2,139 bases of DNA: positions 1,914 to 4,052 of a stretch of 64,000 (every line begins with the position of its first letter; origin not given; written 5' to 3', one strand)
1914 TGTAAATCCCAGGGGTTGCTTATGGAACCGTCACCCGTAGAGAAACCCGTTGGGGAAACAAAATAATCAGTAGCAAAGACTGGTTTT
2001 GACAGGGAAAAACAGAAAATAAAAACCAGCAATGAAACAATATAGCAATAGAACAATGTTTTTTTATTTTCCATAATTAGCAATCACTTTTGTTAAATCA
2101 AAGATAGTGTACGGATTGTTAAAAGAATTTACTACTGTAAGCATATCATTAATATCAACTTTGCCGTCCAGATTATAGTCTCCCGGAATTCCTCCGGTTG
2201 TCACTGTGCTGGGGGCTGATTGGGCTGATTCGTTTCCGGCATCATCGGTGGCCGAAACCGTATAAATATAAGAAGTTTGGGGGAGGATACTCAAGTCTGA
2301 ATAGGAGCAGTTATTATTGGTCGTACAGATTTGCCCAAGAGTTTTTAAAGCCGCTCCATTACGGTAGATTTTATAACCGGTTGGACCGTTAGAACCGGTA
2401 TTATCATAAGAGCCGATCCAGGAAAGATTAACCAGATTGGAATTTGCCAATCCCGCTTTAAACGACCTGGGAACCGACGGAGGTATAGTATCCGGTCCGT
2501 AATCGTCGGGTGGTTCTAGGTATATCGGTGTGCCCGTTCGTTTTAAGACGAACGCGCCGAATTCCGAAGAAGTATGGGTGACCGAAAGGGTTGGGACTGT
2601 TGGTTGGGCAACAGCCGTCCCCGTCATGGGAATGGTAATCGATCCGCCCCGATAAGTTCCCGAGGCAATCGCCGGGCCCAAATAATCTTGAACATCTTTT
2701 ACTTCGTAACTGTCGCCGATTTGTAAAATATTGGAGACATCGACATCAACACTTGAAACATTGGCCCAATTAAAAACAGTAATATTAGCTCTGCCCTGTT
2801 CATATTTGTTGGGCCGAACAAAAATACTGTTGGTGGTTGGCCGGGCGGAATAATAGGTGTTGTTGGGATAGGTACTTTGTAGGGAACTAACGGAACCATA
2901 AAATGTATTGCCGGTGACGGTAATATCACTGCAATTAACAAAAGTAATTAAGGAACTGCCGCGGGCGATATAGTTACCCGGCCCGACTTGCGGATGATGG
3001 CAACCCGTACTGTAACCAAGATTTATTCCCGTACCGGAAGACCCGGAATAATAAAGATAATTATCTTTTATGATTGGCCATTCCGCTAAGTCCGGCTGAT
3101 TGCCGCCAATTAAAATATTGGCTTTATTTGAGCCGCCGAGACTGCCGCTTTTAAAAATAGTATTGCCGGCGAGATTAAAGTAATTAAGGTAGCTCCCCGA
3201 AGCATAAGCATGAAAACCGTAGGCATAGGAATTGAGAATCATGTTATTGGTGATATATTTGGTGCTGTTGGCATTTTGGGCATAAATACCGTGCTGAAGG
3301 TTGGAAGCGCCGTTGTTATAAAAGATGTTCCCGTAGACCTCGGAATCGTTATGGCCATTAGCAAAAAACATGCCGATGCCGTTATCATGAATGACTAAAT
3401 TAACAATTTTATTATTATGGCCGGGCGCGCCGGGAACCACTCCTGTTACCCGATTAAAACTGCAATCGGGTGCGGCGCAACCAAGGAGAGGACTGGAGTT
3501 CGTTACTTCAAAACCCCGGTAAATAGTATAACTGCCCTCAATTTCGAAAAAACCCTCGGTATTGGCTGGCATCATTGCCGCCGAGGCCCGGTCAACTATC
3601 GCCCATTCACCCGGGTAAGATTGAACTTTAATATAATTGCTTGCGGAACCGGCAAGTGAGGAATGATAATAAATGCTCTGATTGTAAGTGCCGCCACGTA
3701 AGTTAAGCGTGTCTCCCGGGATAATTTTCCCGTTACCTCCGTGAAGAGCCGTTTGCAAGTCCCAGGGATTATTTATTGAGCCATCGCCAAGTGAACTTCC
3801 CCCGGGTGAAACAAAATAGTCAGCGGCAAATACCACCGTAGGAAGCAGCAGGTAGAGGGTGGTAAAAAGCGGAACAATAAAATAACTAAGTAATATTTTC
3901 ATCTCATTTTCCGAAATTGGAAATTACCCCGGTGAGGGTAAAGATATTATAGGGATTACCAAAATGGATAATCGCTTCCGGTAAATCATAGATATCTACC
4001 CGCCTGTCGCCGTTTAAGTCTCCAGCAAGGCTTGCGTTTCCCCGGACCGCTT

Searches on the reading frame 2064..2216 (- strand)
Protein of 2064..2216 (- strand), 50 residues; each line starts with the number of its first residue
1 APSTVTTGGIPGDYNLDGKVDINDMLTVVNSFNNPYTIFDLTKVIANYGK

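Call 67: predict_structure(alignment_id=A8)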
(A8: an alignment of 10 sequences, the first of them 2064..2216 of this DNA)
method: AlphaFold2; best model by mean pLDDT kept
length: 50 residues; sequences in the alignment: 10
mean_pLDDT: 72.3   pTM: 0.48
mean pLDDT of the five models: 72.3, 69.9, 69.1, 68.5, 67.0
residues with pLDDT >= 90: 0; 70-90: 28; 50-70: 20; < 50: 2
segments of 3 or more residues with pLDDT < 50: none
pLDDT, mean of each block of 10 residues (from residue 1): 57 84 83 69 68
secondary structure, 60 per line:
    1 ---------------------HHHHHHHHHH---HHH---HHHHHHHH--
elements in order: H22-31 H41-48

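Call 72: fold_search(model_id=the predicted structure, library=pdb)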
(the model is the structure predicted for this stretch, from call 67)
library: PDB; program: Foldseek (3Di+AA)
matches with E <= 10: 0; with E <= 0.001: 0
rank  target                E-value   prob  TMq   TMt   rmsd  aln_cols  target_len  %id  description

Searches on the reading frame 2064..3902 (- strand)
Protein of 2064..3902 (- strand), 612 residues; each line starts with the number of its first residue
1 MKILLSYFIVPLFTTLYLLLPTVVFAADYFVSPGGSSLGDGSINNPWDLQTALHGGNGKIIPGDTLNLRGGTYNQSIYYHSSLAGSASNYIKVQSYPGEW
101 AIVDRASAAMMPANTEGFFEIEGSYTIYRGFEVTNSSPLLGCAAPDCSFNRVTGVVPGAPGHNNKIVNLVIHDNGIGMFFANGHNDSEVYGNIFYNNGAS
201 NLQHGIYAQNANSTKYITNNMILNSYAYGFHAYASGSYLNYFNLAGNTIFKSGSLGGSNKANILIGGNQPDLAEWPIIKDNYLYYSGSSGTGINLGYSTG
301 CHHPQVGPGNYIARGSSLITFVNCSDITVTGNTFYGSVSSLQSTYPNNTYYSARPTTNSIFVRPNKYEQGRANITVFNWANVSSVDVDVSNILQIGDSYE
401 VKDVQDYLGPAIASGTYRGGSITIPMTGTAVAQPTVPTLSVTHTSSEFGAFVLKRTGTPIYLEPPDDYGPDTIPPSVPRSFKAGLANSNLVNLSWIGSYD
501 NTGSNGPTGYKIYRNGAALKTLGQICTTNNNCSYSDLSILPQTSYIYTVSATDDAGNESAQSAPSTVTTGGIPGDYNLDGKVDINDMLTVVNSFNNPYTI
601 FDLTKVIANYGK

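Call 4: search_protein_families(library=pfam, max_evalue=0.01, proteins=[window:2064-3902:-])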
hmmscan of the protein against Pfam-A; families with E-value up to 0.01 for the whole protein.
window:2064-3902:- (612 aa): 1 family
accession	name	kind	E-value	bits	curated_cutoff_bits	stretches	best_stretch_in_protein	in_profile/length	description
PF05048.19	NosD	-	0.00024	21.1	23.6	1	161-362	46-197/212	Periplasmic copper-binding protein (NosD)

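Call 9: search_protein_families(library=ncbifam, max_evalue=0.1, proteins=[window:2064-3902:-])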
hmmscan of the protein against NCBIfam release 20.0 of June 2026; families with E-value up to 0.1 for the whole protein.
window:2064-3902:- (612 aa): 2 families
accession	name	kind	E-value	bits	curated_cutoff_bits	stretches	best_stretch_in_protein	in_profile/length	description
NF041611.1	exoglucan_CbhB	equivalog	6.9e-12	44.2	1950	1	466-569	792-886/997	exoglucanase CbhB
NF045522.1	MXAN_2561_fam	equivalog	0.082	12.4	150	0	543-568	232-257/304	MXAN_2561 family MXYO-CTERM-anchored protein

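Call 89: search_solved_structures(query=window:2064-3902:-, max_evalue=1)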
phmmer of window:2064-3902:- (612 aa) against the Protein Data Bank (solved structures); distinct sequences matched with E-value up to 1: 11.
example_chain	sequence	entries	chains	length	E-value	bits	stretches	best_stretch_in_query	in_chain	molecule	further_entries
8pn5_A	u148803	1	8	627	7.7e-06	28.1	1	469-570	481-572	DUF3472 domain-containing protein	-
8pmu_A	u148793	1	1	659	8.1e-06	28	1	469-570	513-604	DUF3472 domain-containing protein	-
8pn3_A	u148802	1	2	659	8.2e-06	28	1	469-570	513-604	DUF3472 domain-containing protein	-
1k85_A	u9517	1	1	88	1.4e-05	27.2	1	474-567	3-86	CHITINASE A1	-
7y8h_A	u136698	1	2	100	0.033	16.1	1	473-557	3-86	Down Syndrome Cell Adhesion Molecules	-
8bw6_A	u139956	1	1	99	0.087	14.7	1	473-556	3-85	Titin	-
8bvo_A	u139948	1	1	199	0.088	14.7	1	473-557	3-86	Titin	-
1x5f_A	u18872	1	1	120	0.096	14.6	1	474-569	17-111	Neogenin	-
6x3a_A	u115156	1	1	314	0.23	13.3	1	472-578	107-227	Receptor-type tyrosine-protein phosphatase delta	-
8bxr_A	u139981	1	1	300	0.29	13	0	474-557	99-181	Titin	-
5m2o_B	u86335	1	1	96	0.85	11.4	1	571-599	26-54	Group I Dockerin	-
